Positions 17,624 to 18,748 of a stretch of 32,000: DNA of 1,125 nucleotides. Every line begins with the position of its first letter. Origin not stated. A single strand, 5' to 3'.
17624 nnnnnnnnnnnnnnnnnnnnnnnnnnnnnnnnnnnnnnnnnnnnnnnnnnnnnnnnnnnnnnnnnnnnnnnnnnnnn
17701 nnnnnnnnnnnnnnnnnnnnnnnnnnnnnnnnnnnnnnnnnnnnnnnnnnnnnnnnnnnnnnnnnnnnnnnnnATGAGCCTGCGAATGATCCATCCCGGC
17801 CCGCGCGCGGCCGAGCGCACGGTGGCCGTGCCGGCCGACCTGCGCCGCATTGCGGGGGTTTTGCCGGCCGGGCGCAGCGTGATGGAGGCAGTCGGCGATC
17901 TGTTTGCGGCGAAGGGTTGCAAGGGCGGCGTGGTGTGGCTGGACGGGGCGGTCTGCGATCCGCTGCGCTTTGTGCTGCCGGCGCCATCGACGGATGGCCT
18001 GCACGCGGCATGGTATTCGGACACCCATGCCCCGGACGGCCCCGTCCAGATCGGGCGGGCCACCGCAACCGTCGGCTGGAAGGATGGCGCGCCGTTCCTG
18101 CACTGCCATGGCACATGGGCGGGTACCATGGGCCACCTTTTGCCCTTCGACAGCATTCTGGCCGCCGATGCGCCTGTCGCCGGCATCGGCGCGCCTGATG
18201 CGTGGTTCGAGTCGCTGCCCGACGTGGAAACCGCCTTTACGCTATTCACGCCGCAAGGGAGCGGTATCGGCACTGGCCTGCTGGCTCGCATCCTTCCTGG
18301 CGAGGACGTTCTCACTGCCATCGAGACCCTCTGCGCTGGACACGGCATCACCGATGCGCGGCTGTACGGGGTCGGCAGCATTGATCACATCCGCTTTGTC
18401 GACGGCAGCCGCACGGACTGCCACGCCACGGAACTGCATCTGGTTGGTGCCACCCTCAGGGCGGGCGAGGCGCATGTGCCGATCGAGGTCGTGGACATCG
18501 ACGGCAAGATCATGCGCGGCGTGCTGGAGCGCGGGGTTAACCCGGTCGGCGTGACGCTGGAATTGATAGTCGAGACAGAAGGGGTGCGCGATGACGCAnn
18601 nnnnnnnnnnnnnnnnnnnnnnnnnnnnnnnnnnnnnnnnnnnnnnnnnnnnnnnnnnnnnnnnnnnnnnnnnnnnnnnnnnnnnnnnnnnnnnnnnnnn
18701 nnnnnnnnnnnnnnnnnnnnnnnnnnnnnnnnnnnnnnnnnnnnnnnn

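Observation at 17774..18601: Internally duplicated PPC/DUF296 protein embedded between an acyl-CoA ligase and an SDR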

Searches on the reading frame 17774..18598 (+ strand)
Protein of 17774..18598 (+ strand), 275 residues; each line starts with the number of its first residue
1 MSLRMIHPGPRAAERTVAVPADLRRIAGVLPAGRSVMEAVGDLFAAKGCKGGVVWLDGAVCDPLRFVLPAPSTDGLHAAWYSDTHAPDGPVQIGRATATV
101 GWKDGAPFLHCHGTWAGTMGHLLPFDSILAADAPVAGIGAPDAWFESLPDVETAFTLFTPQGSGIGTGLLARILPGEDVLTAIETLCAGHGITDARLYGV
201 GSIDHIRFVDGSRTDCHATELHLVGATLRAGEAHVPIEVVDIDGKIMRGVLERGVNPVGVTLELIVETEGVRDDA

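Call 4: search_protein_families(library=ncbifam, proteins=[window:17774-18598:+], max_evalue=0.01)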
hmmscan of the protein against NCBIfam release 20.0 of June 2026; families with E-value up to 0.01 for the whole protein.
window:17774-18598:+ (275 aa): 0 families

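Call 5: search_protein_families(library=pfam, proteins=[window:17774-18598:+], max_evalue=1)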
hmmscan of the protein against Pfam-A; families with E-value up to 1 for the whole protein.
window:17774-18598:+ (275 aa): 1 family
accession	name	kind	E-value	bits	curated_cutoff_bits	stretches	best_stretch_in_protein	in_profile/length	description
PF03479.20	PCC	-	1.4e-15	58.1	25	2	170-267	4-113/117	Plants and Prokaryotes Conserved (PCC) domain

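Call 8: search_solved_structures(query=window:17774-18598:+, max_evalue=10, show_alignments=3)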
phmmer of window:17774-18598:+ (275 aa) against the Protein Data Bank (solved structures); distinct sequences matched with E-value up to 10: 3.
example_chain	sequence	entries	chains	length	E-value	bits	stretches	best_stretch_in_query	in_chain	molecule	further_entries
2dt4_A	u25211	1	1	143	0.0019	21.1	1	165-205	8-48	Hypothetical protein PH0802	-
3hwu_A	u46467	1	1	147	0.0022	20.9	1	91-123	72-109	Putative DNA-binding protein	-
2h6l_A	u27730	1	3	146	1.5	11.5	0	165-204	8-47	Hypothetical protein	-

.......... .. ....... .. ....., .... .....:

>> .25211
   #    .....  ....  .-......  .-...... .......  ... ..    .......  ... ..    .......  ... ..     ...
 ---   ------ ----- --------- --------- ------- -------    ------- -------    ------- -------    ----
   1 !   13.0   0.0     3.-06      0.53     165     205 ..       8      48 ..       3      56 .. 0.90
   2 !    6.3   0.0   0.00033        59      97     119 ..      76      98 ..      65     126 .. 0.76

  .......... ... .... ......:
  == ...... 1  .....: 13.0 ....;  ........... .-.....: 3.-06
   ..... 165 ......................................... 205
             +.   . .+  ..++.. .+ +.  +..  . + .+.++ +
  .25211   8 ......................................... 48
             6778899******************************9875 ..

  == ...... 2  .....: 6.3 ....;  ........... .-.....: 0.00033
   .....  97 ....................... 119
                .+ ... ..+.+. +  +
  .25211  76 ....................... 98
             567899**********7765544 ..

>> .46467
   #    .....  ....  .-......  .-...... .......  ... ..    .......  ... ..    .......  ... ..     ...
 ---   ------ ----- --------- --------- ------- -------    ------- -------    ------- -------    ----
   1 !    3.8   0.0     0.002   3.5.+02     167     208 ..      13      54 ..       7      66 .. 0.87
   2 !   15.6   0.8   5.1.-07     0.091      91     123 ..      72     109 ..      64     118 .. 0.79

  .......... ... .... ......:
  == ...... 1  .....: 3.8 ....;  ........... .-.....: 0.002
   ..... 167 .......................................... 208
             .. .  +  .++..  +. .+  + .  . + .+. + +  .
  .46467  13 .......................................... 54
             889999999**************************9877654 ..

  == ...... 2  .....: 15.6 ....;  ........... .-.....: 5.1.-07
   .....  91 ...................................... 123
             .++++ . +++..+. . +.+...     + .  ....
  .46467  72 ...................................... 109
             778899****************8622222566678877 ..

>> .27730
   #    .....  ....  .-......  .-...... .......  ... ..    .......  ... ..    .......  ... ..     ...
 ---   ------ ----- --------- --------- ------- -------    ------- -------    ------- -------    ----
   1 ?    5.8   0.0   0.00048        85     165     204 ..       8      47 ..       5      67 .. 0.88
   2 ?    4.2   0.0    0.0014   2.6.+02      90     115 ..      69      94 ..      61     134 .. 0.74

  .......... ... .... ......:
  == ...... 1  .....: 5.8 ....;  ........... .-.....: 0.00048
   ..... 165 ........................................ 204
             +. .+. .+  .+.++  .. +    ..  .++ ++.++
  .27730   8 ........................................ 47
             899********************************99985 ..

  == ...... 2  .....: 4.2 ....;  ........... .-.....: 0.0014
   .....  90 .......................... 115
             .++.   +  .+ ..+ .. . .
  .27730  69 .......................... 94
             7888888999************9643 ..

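Call 9: find_homologous_proteins(query=window:17774-18598:+)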
Query window:17774-18598:+ (275 aa): 205 proteins with E <= 0.001 among 5640 candidates; the best 120 are listed.
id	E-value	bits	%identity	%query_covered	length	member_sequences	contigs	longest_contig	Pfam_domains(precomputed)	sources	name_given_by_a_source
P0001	3.0e-178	610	100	99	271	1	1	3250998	PF03479.21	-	-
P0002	2.8e-144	498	82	99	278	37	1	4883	PF03479.21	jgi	jgi:hypothetical protein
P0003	5.6e-144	497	83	96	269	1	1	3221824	PF03479.21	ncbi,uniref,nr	ncbi:DUF296 domain-containing protein [Paracoccus sp. S3-43]|uniref:PCC domain-containing protein n=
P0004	4.0e-143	494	82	98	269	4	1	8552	PF03479.21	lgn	-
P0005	1.3e-141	489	81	96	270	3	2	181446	PF03479.21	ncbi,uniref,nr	ncbi:PCC domain-containing protein [Paracoccus fontiphilus]|uniref:PCC domain-containing protein n=1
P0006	1.3e-141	489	83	97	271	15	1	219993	PF03479.21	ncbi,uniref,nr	ncbi:PCC domain-containing protein [Paracoccus sp. SY]|uniref:PCC domain-containing protein n=1 Tax=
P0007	1.4e-141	489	82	96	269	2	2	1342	PF03479.21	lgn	-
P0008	3.4e-141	488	81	98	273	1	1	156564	PF03479.21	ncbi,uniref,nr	ncbi:PCC domain-containing protein [Paracoccus benzoatiresistens]|uniref:DUF296 domain-containing pr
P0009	1.1e-139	483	81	96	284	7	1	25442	PF03479.21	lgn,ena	-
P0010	1.2e-139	483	81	99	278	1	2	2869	PF03479.21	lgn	-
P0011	1.4e-139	483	81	97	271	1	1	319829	PF03479.21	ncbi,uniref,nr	ncbi:DNA-binding protein [Paracoccus sp. WLY502]|uniref:PCC domain-containing protein n=1 Tax=Paraco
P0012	6.9e-139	480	82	98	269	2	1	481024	PF03479.21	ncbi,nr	ncbi:DUF296 domain-containing protein [Paracoccus sediminis]|nr:DUF296 domain-containing protein [Pa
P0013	1.9e-138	479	80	97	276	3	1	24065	PF03479.21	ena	-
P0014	2.0e-138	479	80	96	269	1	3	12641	PF03479.21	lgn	-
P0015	1.6e-137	476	80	97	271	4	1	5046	PF03479.21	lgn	-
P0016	1.6e-137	476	81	96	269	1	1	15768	PF03479.21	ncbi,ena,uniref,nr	ncbi:DUF296 domain-containing protein [uncultured Paracoccus sp.]|uniref:PCC domain-containing prote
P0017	1.1e-136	473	81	96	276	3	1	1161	PF03479.21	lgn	-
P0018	1.2e-136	473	79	96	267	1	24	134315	PF03479.21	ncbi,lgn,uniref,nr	ncbi:PCC domain-containing protein [Paracoccus shandongensis]|uniref:PCC domain-containing protein n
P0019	1.6e-136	473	81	96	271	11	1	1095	PF03479.21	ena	-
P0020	3.9e-136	471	80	97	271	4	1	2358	PF03479.21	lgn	-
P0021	5.8e-136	471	80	96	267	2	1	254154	PF03479.21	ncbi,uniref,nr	ncbi:DUF296 domain-containing protein [Paracoccus sp. YIM 132242]|uniref:DUF296 domain-containing pr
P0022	8.6e-136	470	78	97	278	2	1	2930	PF03479.21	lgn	-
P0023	2.5e-135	469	78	97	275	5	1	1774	PF03479.21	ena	-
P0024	1.4e-134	466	79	96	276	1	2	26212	PF03479.21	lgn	-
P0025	3.8e-133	462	78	96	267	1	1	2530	PF03479.21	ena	-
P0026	4.4e-133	461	77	96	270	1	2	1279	PF03479.21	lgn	-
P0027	1.7e-132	459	78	96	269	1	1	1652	PF03479.21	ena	-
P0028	2.7e-131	455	78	96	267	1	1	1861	PF03479.21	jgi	jgi:predicted DNA-binding protein with PD1-like motif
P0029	3.0e-131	455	77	96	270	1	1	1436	PF03479.21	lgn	-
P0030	2.0e-129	449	76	97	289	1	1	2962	PF03479.21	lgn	-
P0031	2.9e-129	449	75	97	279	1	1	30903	PF03479.21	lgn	-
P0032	7.3e-127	441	75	96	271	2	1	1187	PF03479.21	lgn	-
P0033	2.3e-126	439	72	97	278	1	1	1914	PF03479.21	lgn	-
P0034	2.3e-125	436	72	97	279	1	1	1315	PF03479.21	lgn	-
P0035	3.3e-124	432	74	96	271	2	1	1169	PF03479.21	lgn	-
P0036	1.3e-122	427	72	96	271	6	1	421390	PF03479.21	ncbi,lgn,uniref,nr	ncbi:DUF296 domain-containing protein [Paracoccus sp. N5]|uniref:PCC domain-containing protein n=1 T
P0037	2.8e-122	426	73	96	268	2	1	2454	PF03479.21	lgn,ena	-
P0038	4.0e-121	422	72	96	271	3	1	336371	PF03479.21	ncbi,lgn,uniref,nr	ncbi:PCC domain-containing protein [Paracoccus aminovorans]|uniref:PCC domain-containing protein n=1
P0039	2.1e-120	420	72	96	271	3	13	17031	PF03479.21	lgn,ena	-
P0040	5.3e-120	418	73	96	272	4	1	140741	PF03479.21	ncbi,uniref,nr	ncbi:DUF296 domain-containing protein [Pseudotabrizicola sp. 4114]|uniref:DUF296 domain-containing p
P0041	6.0e-120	418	70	97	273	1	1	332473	PF03479.21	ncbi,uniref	ncbi:PCC domain-containing protein [Rhodobacter sp. NSM]|uniref:PCC domain-containing protein n=1 Ta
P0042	2.9e-119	416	71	98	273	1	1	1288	PF03479.21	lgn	-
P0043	3.8e-119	416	71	96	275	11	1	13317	PF03479.21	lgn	-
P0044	8.2e-119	415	71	97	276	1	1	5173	PF03479.21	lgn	-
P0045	8.7e-119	414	73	95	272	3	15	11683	PF03479.21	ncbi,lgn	-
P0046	1.4e-118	414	72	96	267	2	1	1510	PF03479.21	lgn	-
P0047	1.7e-118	413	69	97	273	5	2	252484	PF03479.21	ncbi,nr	ncbi:PCC domain-containing protein [Paracoccus siganidrum]|nr:DUF296 domain-containing protein [Para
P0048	5.6e-118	412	71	96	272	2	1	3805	PF03479.21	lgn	-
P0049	5.7e-118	412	70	97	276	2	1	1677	PF03479.21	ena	-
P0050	7.3e-118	411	70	97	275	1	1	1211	PF03479.21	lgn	-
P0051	2.4e-117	410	70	97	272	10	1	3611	PF03479.21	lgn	-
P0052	3.5e-117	409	67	97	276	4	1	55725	PF03479.21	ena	-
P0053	4.8e-117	409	71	96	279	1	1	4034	PF03479.21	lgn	-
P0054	1.1e-116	408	69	97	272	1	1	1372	PF03479.21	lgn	-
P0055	1.5e-115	404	73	96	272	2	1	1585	PF03479.21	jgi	jgi:hypothetical protein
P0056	5.0e-115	402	70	96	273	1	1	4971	PF03479.21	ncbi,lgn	-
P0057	9.3e-115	401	70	97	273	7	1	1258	PF03479.21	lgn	-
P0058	1.1e-114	401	70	97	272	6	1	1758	PF03479.21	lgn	-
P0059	1.1e-114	401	69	96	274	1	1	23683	PF03479.21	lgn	-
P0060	2.1e-114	400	69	97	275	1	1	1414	PF03479.21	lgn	-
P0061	2.2e-114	400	70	96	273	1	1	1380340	PF03479.21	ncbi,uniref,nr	ncbi:DUF296 domain-containing protein [Paracoccus caeni]|uniref:DUF296 domain-containing protein n=1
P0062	3.5e-114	399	68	97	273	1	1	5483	PF03479.21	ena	-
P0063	4.0e-114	399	68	97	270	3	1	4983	PF03479.21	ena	-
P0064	4.4e-114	399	69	96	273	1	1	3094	PF03479.21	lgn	-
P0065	4.6e-114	399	71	93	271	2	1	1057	PF03479.21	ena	-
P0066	5.5e-114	399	69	97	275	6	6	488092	PF03479.21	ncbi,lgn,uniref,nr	ncbi:DUF296 domain-containing protein (plasmid) [Paracoccus methylovorus]|uniref:DUF296 domain-conta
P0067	5.6e-114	399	69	96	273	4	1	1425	PF03479.21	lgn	-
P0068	5.7e-114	399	69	96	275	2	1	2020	PF03479.21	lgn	-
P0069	8.4e-114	398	67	97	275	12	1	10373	PF03479.21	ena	-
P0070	2.7e-113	396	69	98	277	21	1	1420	PF03479.21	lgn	-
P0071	3.1e-113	396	68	97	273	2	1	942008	PF03479.21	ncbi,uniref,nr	ncbi:DUF296 domain-containing protein [Paracoccus sp. 11-3]|uniref:DUF296 domain-containing protein 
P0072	3.8e-113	396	69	96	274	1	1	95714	PF03479.21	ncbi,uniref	ncbi:MAG: DUF296 domain-containing protein [Paracoccus sp. (in: a-proteobacteria)]|uniref:PCC domain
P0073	5.2e-113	395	67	96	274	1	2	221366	PF03479.21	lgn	-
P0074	1.4e-112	394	68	97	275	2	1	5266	PF03479.21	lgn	-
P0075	3.3e-112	393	69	97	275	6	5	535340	PF03479.21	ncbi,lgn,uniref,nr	ncbi:putative DNA-binding protein with PD1-like motif [Paracoccus pantotrophus]|uniref:DNA-binding p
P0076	3.5e-112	393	68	97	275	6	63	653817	PF03479.21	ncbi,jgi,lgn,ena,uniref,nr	ncbi:PCC domain-containing protein [Paracoccus denitrificans]|jgi:predicted DNA-binding protein with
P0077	4.1e-112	393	68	97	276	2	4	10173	PF03479.21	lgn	-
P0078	4.5e-112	392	68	96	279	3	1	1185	PF03479.21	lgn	-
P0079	1.0e-111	391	69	96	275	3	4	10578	PF03479.21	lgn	-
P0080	5.6e-111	389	67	96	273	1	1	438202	PF03479.21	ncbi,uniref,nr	ncbi:DUF296 domain-containing protein [Paracoccus sp. MBLB3053]|uniref:DUF296 domain-containing prot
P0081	1.1e-110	388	68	97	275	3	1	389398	PF03479.21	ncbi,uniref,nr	ncbi:PCC domain-containing protein [Paracoccus denitrificans]|uniref:PCC domain-containing protein n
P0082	1.7e-110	387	69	97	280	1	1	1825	PF03479.21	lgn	-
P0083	2.5e-110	387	68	96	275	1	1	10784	PF03479.21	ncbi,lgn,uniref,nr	ncbi:PCC domain-containing protein [Paracoccus binzhouensis]|uniref:PCC domain-containing protein n=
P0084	4.9e-110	386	67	96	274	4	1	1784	PF03479.21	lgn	-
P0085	5.2e-110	386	68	96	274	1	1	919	PF03479.21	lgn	-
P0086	7.8e-110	385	67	96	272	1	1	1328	PF03479.21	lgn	-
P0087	8.1e-110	385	68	97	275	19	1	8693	PF03479.21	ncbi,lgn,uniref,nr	ncbi:PCC domain-containing protein [Paracoccus sp. FO-3]|uniref:PCC domain-containing protein n=1 Ta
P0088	8.2e-110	385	65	99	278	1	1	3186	PF03479.21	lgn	-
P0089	1.7e-109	384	66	97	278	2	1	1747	PF03479.21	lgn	-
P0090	2.5e-109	383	65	98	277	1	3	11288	PF03479.21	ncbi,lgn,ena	-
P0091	2.6e-109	383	65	98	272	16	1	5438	PF03479.21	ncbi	-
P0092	2.9e-109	383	69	96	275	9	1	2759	PF03479.21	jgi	-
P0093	4.2e-109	383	67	96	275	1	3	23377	PF03479.21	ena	-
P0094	6.3e-109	382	68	97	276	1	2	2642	PF03479.21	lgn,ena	-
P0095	6.9e-109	382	64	98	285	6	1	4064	PF03479.21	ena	-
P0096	1.7e-108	381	67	96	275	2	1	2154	PF03479.21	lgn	-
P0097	2.5e-108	380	64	99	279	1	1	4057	PF03479.21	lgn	-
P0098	3.9e-108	379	66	97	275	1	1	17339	PF03479.21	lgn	-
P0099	6.3e-108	379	67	97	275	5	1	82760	PF03479.21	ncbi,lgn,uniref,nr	ncbi:Predicted DNA-binding protein with PD1-like DNA-binding motif [Paracoccus thiocyanatus]|uniref:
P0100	7.8e-108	378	67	96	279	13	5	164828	PF03479.21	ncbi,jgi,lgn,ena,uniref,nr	ncbi:PCC domain-containing protein [Paracoccus kondratievae]|uniref:DUF296 domain-containing protein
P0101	3.6e-107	376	65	98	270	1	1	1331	PF03479.21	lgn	-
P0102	2.8e-106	373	67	97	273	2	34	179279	PF03479.21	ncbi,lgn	-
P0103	5.9e-106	372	64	96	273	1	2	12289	PF03479.21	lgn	-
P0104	1.7e-105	371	66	97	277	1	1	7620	PF03479.21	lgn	-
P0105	5.7e-105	369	64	98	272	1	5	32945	PF03479.21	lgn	-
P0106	6.7e-105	369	65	96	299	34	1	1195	PF03479.21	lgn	-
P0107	1.3e-104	368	66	96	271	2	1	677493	PF03479.21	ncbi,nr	ncbi:DUF296 domain-containing protein [Paracoccus sp. S-4012]|nr:DUF296 domain-containing protein [P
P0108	3.2e-104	367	63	98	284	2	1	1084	PF03479.21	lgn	-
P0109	4.1e-104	366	67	96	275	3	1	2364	PF03479.21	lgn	-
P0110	1.4e-103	364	63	96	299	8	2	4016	PF03479.21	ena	-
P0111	4.2e-103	363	61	99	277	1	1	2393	PF03479.21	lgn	-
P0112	6.5e-103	362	65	96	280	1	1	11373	PF03479.21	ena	-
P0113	9.3e-103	362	63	97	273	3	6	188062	PF03479.21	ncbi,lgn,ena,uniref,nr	ncbi:hypothetical protein [Neomegalonema perideroedes]|uniref:hypothetical protein n=1 Tax=Neomegalo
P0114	1.5e-102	361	64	96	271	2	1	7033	PF03479.21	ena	-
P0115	8.2e-102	359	62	96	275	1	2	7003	PF03479.21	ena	-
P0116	9.4e-102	359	64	96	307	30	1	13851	PF03479.21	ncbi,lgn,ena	-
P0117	1.2e-101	358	62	98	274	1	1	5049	PF03479.21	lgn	-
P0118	1.6e-101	358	63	96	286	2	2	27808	PF03479.21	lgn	-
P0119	1.8e-101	358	63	97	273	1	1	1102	PF03479.21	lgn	-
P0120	1.9e-101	357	61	96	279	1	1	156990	PF03479.21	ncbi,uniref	ncbi:PCC domain-containing protein [Paracoccus pacificus]|uniref:PCC domain-containing protein n=1 T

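Call 10: search_dna_similar(query=window:17774-18598:+, collection=plasmids, mode=protein, max_rows=30)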
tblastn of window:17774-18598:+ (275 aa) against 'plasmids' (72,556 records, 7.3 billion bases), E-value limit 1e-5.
Records with a match: 51; places in all: 51; records where one place covers at least 80% of the query: 50.
Best place of each record, by identity: 60-80% 11; <60% 40.
By first word of the organism name: Paracoccus 12; Sulfitobacter 7; Phyllobacterium 6; Sinorhizobium 4; Agrobacterium 3; Chelatococcus 2; Skermanella 2; Alloyangia 2; Rhizobium 2; Martelella 2; and 8 more.
By predicted mobility (MOB-suite, as given by PLSDB): non-mobilizable 45; conjugative 3; mobilizable 3.
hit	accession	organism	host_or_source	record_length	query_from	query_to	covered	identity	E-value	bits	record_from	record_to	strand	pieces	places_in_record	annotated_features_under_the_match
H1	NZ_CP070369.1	Paracoccus methylovorus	whole organism,grassland soil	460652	3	270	97%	68.8%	1e-112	363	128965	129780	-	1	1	DUF296 domain-containing protein | acyl-CoA synthetase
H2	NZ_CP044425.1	Paracoccus pantotrophus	cell culture,denitrifying, ...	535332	3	270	97%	68.8%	1e-109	355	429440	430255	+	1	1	DUF296 domain-containing protein | acyl-CoA synthetase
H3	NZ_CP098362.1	Paracoccus sp. TOH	cell cuture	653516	3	269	97%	69.0%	1e-109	355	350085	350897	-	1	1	DUF296 domain-containing protein | acyl-CoA synthetase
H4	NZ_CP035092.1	Paracoccus denitrificans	Homo sapiens,cell culture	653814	3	270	97%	68.4%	1e-109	354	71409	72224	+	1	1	DUF296 domain-containing protein | acyl-CoA synthetase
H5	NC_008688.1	Paracoccus denitrificans PD1222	-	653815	3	270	97%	68.4%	1e-109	354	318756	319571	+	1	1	DUF296 domain-containing protein | acyl-CoA synthetase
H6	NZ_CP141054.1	Paracoccus denitrificans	-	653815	3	270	97%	68.4%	1e-109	354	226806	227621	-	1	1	DUF296 domain-containing protein | acyl-CoA synthetase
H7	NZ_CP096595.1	Paracoccus denitrificans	mixed culture,activated sludge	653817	3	270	97%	68.4%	1e-109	354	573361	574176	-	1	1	DUF296 domain-containing protein | acyl-CoA synthetase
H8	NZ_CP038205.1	Paracoccus pantotrophus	single cell,soil associated with ...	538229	3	270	97%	68.0%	3e-109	353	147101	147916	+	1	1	DUF296 domain-containing protein | acyl-CoA synthetase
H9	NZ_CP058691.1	Paracoccus pantotrophus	pure culture,sewage sludge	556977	3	270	97%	68.0%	3e-109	353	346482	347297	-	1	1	DUF296 domain-containing protein | acyl-CoA synthetase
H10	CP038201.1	Paracoccus ferrooxidans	single cell,bioreactor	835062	3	270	97%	68.0%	2e-108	351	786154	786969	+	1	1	DUF296 domain-containing protein | acyl-CoA synthetase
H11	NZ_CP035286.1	Paracoccus versutus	whole organism,soil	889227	3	270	97%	68.0%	2e-107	348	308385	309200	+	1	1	DUF296 domain-containing protein | acyl-CoA synthetase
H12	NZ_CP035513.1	Haematobacter massiliensis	single cell,human skin swab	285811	5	268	96%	49.4%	3e-75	256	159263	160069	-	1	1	DUF296 domain-containing protein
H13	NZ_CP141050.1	Microvirga lotononidis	-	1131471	5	267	96%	45.6%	1e-64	225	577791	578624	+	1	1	none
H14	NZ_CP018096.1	Chelatococcus daeguensis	sigle cell,power plant biotrickling ...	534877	7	266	95%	41.1%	7e-48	177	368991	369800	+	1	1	DUF296 domain-containing protein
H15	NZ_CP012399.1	Chelatococcus sp. CO-6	whole organism,Shengli Oilfield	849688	7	266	95%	41.1%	2e-44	167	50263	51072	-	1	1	DUF296 domain-containing protein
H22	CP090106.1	Sinorhizobium meliloti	Medicago,Cell culture,Plant nodule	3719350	2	269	97%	37.4%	1e-39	153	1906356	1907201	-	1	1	DUF296 domain-containing protein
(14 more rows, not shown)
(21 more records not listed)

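Call 11: get_annotated_region(hit=H5, flank=9000)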
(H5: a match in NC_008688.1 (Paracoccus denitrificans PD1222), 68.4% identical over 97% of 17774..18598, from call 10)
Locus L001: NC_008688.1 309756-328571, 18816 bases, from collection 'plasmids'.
description: Paracoccus denitrificans PD1222 plasmid 1, complete sequence
organism: Paracoccus denitrificans PD1222 (NCBI taxid 318586)
taxonomy: Bacteria; Pseudomonadota; Alphaproteobacteria; Rhodobacterales; Paracoccaceae; Paracoccus; Paracoccus denitrificans; Paracoccus denitrificans PD1222
host: -; source: -; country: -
typing (MOB-suite, as given by PLSDB): non-mobilizable; replicon rep_cluster_560,rep_cluster_969
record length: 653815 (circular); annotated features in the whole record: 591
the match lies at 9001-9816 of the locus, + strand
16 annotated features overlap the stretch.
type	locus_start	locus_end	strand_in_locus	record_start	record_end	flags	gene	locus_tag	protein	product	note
CDS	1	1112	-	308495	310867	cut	-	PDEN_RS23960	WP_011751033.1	penicillin G acylase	GO:0017000 - antibiotic biosynthetic process [Evidence IEA]; GO:0046677 - response to antibiotic [Evidence IEA]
CDS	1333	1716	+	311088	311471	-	-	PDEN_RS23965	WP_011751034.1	DUF6152 family protein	-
CDS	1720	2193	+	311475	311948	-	-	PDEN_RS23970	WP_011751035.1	DUF6644 family protein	-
CDS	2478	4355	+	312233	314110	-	-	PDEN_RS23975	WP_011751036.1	TRAP transporter large permease subunit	-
CDS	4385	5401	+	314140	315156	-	-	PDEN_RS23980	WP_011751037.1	TRAP transporter substrate-binding protein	-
CDS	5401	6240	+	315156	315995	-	-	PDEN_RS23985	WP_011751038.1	IclR family transcriptional regulator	GO:0006355 - regulation of DNA-templated transcription [Evidence IEA]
CDS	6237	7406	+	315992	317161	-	-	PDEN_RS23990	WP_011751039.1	acetyl-CoA acetyltransferase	-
CDS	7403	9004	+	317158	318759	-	-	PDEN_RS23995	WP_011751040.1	acyl-CoA synthetase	-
CDS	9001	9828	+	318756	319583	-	-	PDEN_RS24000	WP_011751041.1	DUF296 domain-containing protein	-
CDS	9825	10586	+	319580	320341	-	-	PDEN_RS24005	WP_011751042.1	SDR family oxidoreductase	-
CDS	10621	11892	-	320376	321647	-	-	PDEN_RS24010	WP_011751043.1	MgtC/SapB family protein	-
CDS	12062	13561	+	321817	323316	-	-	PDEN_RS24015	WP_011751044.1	phosphomannomutase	-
CDS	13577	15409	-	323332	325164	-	ftsH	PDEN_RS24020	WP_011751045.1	ATP-dependent zinc metalloprotease FtsH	GO:0051301 - cell division [Evidence IEA]; GO:0006508 - proteolysis [Evidence IEA]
CDS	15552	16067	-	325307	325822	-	-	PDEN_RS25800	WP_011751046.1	hypothetical protein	-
CDS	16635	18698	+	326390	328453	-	-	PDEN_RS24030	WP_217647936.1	TonB-dependent siderophore receptor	GO:0015891 - siderophore transport [Evidence IEA]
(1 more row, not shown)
